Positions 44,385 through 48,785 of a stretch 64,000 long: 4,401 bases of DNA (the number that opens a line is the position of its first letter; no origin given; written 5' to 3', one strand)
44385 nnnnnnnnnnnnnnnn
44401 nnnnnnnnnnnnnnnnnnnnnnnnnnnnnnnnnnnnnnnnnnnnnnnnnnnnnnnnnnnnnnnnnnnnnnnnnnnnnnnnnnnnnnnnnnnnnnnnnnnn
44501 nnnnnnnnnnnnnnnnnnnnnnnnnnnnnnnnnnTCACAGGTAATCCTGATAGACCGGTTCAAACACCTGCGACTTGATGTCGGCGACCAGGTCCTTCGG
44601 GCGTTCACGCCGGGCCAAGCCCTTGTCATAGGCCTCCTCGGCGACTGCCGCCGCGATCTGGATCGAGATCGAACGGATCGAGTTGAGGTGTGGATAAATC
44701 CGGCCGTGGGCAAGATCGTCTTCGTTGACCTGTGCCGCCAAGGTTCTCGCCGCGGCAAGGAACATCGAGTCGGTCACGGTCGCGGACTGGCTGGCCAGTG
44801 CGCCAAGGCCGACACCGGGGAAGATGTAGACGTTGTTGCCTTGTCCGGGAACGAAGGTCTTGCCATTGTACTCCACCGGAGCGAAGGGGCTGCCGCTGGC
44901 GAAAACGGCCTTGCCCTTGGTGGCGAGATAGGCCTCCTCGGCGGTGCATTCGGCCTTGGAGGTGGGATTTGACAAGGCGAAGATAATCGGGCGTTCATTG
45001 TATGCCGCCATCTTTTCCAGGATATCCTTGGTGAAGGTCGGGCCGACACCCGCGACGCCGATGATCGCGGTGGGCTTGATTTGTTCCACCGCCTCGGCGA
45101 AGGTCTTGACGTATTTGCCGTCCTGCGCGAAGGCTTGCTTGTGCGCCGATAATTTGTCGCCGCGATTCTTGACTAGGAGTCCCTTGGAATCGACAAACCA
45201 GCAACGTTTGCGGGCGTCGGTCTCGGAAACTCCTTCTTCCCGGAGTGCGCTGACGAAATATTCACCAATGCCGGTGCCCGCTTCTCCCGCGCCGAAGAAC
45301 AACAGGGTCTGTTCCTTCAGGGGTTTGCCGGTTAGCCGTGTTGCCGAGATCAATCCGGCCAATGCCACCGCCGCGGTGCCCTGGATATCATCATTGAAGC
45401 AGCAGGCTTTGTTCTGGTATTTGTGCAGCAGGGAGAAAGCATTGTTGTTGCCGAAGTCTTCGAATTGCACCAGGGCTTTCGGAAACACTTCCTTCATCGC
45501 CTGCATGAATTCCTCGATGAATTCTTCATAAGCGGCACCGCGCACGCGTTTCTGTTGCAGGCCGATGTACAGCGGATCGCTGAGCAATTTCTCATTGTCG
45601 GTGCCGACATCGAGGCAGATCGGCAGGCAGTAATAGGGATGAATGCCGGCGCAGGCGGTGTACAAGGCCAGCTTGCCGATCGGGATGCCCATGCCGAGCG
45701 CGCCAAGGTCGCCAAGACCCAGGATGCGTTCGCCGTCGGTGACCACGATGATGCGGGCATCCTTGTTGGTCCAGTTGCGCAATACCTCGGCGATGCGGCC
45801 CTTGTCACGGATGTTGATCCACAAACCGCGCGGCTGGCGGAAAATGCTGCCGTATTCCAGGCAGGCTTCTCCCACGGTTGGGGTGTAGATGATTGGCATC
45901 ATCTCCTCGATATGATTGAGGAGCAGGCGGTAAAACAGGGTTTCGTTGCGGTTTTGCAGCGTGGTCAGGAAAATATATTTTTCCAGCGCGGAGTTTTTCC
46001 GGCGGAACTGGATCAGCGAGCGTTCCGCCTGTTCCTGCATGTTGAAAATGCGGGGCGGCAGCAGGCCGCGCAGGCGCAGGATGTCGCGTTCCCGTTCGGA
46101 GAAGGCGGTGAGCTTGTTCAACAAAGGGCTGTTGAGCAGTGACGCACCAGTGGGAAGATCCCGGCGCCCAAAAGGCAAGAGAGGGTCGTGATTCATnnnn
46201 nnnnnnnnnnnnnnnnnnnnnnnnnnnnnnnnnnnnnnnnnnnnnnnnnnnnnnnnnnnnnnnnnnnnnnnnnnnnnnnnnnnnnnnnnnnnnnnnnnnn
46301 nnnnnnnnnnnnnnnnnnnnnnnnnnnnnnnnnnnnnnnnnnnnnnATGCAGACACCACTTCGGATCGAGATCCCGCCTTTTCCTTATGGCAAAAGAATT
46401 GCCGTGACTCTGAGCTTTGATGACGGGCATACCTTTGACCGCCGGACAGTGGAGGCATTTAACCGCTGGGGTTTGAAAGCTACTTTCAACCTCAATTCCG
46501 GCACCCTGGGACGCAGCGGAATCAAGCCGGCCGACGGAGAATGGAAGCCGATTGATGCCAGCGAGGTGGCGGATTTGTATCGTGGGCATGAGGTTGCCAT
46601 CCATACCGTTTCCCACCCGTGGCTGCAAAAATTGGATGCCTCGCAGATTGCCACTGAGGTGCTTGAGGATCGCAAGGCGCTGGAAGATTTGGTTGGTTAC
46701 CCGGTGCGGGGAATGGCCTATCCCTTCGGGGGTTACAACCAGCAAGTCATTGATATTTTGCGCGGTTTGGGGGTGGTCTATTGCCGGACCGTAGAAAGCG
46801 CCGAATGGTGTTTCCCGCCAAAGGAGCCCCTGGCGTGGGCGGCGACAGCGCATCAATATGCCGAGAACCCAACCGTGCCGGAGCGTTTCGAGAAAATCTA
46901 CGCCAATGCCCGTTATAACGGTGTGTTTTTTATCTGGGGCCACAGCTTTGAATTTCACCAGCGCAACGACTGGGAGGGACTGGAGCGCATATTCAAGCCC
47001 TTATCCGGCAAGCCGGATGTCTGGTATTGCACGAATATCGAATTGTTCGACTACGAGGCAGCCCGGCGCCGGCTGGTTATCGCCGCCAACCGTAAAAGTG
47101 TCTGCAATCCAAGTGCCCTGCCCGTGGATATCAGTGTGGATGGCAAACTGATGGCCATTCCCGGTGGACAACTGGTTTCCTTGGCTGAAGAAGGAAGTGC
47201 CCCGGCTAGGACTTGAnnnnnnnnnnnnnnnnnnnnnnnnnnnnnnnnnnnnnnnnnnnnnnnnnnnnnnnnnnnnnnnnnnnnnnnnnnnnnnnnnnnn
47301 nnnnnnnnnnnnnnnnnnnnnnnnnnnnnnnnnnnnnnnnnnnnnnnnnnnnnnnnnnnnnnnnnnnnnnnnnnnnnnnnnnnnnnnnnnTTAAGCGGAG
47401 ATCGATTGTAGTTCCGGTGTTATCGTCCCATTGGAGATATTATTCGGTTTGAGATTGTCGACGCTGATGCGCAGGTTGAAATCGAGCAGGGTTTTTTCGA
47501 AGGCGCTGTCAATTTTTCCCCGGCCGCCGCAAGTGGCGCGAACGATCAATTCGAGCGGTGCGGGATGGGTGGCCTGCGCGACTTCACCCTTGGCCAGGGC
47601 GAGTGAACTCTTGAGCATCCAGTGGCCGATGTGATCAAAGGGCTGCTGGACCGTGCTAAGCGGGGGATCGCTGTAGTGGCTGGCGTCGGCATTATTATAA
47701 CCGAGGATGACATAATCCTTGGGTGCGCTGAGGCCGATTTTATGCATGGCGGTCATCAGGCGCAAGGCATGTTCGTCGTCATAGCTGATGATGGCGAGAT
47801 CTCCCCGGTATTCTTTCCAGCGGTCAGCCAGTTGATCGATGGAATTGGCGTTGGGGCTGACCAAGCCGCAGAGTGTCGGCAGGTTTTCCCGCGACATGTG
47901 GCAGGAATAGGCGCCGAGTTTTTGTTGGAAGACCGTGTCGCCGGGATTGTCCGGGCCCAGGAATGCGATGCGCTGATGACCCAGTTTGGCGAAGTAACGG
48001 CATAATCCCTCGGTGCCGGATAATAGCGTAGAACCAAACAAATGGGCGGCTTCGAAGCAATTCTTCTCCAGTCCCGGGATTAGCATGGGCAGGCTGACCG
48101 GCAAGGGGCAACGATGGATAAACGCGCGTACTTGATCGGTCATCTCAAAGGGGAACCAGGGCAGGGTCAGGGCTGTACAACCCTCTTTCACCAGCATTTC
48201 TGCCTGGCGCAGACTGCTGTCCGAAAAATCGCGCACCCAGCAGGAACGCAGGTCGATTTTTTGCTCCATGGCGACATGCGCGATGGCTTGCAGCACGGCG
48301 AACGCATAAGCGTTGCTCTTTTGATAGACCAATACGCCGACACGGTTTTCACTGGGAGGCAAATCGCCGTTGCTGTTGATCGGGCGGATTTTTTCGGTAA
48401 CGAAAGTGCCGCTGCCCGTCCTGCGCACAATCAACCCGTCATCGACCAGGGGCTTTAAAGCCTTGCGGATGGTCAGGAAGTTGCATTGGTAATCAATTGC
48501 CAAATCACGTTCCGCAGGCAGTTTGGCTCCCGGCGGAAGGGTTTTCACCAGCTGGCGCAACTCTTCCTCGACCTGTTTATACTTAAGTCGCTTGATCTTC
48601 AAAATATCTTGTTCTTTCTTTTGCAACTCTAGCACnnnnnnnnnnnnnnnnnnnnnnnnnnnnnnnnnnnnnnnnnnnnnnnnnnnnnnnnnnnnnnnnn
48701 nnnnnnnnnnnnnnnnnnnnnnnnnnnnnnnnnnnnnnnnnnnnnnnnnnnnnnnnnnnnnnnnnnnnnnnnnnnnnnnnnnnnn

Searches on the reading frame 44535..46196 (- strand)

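Call 8: search_protein_families(library=pfam, proteins=[window:44535-46196:-], max_evalue=0.001)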
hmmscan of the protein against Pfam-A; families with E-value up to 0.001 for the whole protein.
window:44535-46196:- (553 aa): 2 families
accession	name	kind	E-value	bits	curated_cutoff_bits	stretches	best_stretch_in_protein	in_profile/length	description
PF03949.21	Malic_M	-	2.9e-99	332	23.5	1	271-523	1-258/258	Malic enzyme, NAD binding domain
PF00390.24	malic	-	2.6e-78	262.5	23.1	1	81-261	1-182/182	Malic enzyme, N-terminal domain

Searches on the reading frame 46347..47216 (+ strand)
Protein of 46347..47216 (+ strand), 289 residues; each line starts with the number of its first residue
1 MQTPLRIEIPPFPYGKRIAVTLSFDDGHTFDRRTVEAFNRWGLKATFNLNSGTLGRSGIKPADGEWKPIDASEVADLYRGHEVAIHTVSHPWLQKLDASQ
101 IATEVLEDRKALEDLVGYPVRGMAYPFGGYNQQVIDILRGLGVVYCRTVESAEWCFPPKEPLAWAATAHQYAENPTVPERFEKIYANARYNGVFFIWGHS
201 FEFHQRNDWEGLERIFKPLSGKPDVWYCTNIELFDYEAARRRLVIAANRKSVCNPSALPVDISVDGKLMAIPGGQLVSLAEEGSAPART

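Call 8: search_protein_families(library=pfam, proteins=[window:46347-47216:+], max_evalue=0.001)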
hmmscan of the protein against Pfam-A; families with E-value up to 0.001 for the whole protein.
window:46347-47216:+ (289 aa): 1 family
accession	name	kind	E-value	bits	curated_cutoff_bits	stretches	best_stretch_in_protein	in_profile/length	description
PF01522.26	Polysacc_deac_1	-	1.7e-20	73.6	23.1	1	18-145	7-123/124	Polysaccharide deacetylase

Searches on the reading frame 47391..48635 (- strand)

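Call 8: search_protein_families(library=pfam, proteins=[window:47391-48635:-], max_evalue=0.001)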
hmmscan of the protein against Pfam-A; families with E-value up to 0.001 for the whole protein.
window:47391-48635:- (414 aa): 2 families
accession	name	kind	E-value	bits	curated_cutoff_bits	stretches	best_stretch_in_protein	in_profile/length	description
PF13377.12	Peripla_BP_3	-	1.2e-21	77.9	26.5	1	213-369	2-167/167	Periplasmic binding protein-like domain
PF00392.27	GntR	-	5e-15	55.3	27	1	18-79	1-64/64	Bacterial regulatory proteins, gntR family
